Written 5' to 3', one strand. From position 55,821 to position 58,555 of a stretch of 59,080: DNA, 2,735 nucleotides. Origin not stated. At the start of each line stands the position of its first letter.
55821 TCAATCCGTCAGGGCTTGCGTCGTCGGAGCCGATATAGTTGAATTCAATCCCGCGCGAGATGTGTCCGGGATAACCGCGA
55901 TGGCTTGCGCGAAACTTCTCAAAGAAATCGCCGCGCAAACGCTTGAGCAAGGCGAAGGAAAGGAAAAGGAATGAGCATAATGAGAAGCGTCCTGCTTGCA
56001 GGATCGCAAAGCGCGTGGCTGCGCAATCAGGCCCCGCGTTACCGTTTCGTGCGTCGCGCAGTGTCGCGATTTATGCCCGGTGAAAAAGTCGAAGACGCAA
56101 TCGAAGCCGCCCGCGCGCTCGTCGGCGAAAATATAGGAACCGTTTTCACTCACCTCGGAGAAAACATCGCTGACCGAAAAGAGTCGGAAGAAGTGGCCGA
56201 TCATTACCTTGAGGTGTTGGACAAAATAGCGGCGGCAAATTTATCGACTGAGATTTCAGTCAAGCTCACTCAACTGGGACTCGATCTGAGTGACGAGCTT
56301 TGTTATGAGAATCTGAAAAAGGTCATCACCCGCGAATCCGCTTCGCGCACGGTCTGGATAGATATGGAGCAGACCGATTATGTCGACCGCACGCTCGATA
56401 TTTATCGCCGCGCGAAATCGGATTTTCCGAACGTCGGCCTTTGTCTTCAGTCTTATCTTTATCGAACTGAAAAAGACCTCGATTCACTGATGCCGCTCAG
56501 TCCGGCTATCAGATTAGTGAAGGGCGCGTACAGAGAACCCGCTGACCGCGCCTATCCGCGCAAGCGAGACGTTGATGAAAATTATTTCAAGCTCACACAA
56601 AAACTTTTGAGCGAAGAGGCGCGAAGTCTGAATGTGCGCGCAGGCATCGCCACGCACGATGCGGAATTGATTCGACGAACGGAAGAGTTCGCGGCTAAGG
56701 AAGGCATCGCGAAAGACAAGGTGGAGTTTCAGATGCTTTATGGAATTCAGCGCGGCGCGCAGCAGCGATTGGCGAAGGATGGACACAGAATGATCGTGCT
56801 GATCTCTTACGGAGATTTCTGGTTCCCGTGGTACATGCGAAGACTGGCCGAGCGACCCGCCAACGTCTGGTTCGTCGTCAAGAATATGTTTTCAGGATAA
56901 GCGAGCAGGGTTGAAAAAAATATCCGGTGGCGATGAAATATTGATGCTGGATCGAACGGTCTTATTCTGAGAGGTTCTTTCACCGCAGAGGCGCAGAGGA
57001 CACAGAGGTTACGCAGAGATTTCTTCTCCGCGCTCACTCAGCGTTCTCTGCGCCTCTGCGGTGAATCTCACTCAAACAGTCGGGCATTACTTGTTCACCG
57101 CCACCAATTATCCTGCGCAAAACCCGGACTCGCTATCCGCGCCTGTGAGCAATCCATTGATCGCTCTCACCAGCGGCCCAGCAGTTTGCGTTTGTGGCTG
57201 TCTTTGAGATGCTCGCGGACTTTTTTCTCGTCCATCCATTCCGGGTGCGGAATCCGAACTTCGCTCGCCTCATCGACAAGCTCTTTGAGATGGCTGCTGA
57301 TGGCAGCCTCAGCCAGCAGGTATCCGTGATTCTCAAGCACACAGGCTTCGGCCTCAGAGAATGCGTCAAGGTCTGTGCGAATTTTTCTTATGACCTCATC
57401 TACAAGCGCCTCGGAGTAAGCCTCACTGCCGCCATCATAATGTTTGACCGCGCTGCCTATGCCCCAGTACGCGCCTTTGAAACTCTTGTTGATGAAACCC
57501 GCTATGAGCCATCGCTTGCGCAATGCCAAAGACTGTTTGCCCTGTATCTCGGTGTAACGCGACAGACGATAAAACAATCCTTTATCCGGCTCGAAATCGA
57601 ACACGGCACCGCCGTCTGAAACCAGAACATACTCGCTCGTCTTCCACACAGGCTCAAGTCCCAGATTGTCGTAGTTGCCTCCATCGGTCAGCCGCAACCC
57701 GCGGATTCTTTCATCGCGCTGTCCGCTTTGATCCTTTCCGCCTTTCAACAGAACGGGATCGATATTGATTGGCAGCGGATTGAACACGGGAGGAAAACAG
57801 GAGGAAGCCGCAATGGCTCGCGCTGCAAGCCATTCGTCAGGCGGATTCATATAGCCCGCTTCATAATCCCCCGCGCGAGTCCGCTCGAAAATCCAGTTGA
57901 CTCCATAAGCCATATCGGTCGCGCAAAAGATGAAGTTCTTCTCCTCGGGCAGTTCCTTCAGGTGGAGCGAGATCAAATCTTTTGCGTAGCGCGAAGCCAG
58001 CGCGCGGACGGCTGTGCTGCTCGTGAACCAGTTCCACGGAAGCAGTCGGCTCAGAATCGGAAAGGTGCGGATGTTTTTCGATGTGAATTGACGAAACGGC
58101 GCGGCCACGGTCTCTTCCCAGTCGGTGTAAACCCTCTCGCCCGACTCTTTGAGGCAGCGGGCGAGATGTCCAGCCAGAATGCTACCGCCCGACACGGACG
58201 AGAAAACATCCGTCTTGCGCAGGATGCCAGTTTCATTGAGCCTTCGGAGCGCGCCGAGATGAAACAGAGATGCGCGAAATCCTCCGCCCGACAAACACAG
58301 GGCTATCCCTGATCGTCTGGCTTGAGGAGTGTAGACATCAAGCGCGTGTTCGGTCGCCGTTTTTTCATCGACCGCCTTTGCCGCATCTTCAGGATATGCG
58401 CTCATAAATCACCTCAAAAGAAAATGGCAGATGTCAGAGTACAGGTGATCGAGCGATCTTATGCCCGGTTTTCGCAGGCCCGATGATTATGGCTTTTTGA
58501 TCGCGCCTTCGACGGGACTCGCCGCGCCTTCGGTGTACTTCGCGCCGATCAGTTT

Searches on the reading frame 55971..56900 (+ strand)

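Call 3: search_protein_families(library=pfam, proteins=[window:55971-56900:+])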
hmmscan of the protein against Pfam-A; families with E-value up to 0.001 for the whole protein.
window:55971-56900:+ (309 aa): 1 family
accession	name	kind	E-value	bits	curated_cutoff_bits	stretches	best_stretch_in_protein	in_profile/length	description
PF01619.24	Pro_dh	-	3.1e-30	106.1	27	1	44-302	2-276/278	Proline dehydrogenase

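Call 4: search_protein_families(library=ncbifam, proteins=[window:55971-56900:+])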
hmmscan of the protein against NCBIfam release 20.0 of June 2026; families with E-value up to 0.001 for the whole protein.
window:55971-56900:+ (309 aa): 2 families
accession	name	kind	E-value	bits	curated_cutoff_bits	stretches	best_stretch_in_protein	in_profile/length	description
NF045947.1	ProDh_Thermus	equivalog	4.2e-78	262.6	500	1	4-309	7-307/307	proline dehydrogenase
NF008869.0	PRK11904.1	equivalog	3.9e-14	51.4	747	1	32-304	178-482/1042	bifunctional proline dehydrogenase/L-glutamate gamma-semialdehyde dehydrogenase PutA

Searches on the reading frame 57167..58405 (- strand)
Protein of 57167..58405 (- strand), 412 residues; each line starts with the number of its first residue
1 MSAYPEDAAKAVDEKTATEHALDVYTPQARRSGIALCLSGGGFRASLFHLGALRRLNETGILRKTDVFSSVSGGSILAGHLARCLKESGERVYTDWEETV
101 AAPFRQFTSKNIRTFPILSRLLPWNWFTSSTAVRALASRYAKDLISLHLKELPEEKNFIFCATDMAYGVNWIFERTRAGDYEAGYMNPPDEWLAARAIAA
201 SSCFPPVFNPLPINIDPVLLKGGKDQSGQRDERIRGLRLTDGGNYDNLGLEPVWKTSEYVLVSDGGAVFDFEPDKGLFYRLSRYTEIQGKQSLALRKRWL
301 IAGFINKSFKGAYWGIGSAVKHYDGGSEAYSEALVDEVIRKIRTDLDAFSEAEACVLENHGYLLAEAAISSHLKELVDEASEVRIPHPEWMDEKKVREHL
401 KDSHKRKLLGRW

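Call 3: search_protein_families(library=pfam, proteins=[window:57167-58405:-])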
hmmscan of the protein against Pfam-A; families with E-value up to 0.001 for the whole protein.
window:57167-58405:- (412 aa): 1 family
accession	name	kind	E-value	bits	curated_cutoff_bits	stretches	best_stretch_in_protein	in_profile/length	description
PF01734.28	Patatin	-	1e-18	68.7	27.7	1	36-254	1-191/191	Patatin-like phospholipase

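Call 4: search_protein_families(library=ncbifam, proteins=[window:57167-58405:-])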
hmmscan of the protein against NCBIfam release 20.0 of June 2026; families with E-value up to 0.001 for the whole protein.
window:57167-58405:- (412 aa): 0 families
